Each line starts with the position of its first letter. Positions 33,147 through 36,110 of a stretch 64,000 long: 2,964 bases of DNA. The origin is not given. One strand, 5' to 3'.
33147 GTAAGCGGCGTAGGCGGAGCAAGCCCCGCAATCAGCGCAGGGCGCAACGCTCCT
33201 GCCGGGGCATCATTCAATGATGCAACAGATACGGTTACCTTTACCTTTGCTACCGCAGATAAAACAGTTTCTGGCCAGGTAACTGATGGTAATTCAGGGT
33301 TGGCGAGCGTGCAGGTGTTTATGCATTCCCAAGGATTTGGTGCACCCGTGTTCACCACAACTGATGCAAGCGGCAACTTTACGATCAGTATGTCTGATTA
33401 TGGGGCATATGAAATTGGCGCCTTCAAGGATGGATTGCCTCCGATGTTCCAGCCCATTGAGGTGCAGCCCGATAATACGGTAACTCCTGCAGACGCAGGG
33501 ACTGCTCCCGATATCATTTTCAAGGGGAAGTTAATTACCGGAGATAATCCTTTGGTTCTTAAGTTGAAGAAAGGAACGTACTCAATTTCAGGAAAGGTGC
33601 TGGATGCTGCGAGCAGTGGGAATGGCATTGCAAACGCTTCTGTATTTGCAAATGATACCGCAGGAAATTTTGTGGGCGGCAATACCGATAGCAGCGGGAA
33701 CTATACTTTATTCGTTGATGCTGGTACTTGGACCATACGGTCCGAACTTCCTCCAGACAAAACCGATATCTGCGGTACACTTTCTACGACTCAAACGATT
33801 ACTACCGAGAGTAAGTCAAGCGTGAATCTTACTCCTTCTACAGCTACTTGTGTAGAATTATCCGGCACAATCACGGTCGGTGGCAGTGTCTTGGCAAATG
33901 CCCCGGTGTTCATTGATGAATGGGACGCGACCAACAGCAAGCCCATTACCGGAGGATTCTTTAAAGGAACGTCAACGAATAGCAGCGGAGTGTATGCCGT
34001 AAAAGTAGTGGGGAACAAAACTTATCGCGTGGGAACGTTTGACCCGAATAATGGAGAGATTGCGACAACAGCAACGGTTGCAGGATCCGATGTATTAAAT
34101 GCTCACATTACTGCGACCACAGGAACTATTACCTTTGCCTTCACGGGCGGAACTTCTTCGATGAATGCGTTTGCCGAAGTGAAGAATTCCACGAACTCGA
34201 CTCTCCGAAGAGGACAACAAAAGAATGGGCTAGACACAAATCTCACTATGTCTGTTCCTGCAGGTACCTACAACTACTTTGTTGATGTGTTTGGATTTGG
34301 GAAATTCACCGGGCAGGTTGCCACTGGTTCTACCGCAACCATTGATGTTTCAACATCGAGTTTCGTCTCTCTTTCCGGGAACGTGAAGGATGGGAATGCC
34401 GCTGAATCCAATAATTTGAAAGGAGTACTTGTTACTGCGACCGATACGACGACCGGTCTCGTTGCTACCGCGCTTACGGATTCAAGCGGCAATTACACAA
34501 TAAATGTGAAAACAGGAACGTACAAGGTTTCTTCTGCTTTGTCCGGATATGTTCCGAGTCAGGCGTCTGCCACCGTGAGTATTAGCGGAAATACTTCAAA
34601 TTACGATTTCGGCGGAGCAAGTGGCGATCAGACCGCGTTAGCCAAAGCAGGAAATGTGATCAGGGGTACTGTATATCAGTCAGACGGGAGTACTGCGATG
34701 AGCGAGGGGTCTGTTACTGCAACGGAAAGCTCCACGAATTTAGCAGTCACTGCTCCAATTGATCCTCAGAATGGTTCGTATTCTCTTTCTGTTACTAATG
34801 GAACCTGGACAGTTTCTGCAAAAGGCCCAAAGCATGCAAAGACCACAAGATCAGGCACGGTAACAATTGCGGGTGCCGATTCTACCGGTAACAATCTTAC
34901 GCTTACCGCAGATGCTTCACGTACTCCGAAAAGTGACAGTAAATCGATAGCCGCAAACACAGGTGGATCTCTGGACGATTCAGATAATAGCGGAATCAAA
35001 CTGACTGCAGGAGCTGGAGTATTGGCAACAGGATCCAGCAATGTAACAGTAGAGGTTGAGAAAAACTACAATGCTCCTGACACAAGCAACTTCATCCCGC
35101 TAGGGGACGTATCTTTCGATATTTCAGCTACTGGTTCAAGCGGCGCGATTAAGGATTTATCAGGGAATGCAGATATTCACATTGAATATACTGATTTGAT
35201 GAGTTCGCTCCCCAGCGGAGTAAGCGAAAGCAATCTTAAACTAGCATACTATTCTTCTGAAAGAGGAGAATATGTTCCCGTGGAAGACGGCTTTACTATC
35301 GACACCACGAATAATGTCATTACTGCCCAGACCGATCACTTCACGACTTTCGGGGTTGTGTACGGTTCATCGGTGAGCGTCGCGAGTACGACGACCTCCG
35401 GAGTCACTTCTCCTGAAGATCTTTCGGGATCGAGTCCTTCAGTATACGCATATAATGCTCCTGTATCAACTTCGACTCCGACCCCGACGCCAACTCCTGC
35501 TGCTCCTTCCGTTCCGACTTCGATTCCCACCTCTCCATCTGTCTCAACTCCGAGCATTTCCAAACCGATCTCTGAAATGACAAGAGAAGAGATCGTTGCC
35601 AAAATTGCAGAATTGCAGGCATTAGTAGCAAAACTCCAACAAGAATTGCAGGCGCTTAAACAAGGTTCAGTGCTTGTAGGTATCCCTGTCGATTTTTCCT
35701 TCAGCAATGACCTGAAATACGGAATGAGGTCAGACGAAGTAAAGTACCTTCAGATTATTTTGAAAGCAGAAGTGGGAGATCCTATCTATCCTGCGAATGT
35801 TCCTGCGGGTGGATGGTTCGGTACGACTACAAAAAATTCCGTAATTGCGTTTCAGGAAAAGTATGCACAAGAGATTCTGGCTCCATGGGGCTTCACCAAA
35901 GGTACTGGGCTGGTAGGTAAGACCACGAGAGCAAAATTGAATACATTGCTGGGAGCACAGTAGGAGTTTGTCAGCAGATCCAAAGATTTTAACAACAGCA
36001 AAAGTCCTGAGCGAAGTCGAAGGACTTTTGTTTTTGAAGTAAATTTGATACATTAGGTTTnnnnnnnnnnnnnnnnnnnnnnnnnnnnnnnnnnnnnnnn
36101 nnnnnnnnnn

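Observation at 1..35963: A 29-kb co-directional glycan locus sits directly upstream of a giant Ig-domain surface protein, an S-layer-glycosylation-like arrangement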

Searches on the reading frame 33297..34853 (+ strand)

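Call 58: search_protein_families(library=pfam, proteins=[window:33297-34853:+], max_evalue=0.1)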
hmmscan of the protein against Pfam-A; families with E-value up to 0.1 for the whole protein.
window:33297-34853:+ (519 aa): 12 families
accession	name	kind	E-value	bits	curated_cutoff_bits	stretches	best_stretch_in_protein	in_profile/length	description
PF13620.12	CarboxypepD_reg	-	2.8e-28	98.5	32.3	4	358-438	1-79/82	Carboxypeptidase regulatory-like domain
PF13715.12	CarbopepD_reg_2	-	1.3e-16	60.8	32.2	3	359-433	1-69/88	CarboxypepD_reg-like domain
PF17210.9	SdrD_B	-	1.4e-07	32.1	29.7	1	369-434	19-81/112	SdrD B-like domain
PF07210.18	DUF1416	-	4.2e-06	27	23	1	96-149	21-72/97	Protein of unknown function (DUF1416)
PF08400.16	phage_tail_N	-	5.5e-06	26.9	26.6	1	357-424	3-73/134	Prophage tail fibre N-terminal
PF23194.1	NOMO_5th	-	2.2e-05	25.2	27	0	361-416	4-59/89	NOMO fifth transthyretin-like domain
PF17802.7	SpaA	-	0.00017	22.1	23.1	1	366-433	8-80/91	Prealbumin-like fold domain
PF20305.4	pYEATS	-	0.00033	20.9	26.9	1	4-42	19-56/73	prokaryotic YEATS domain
PF22902.2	NOMO1-like_9th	-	0.00048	20.3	27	0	373-423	12-65/75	BOS complex subunit NOMO1-like, beta sandwich domain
PF14686.12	fn3_3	-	0.0065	16.7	24.4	1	20-63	29-74/75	Polysaccharide lyase family 4, domain II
PF01835.25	MG2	-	0.037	14.8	32.8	0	444-500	25-81/96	MG2 domain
PF22058.2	X25_BaPul_like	-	0.082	13.4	27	0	316-329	37-50/87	Pullulanase X25 domain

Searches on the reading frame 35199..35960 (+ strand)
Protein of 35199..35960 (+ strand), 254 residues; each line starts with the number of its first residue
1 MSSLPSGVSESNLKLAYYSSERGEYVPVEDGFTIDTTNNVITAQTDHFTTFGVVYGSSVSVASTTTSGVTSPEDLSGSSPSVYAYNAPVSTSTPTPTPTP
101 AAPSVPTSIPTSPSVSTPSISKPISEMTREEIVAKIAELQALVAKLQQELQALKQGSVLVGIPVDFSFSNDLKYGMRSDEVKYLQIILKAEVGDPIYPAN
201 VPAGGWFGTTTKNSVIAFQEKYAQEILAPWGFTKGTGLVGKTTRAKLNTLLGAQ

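Call 14: search_protein_families(library=pfam, proteins=[window:35199-35960:+], max_evalue=10)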
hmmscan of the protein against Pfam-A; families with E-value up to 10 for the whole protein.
window:35199-35960:+ (254 aa): 3 families
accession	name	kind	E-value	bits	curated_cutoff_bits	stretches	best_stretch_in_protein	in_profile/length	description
PF01471.23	PG_binding_1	-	1.7e-05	25.3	23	1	178-222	2-41/57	Putative peptidoglycan binding domain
PF11593.13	Med3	-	0.025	14.3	29.3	1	59-157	136-229/398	Mediator complex subunit 3 fungal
PF20453.3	DUF6707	-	0.14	11.9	27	1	39-148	46-106/279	Family of unknown function (DUF6707)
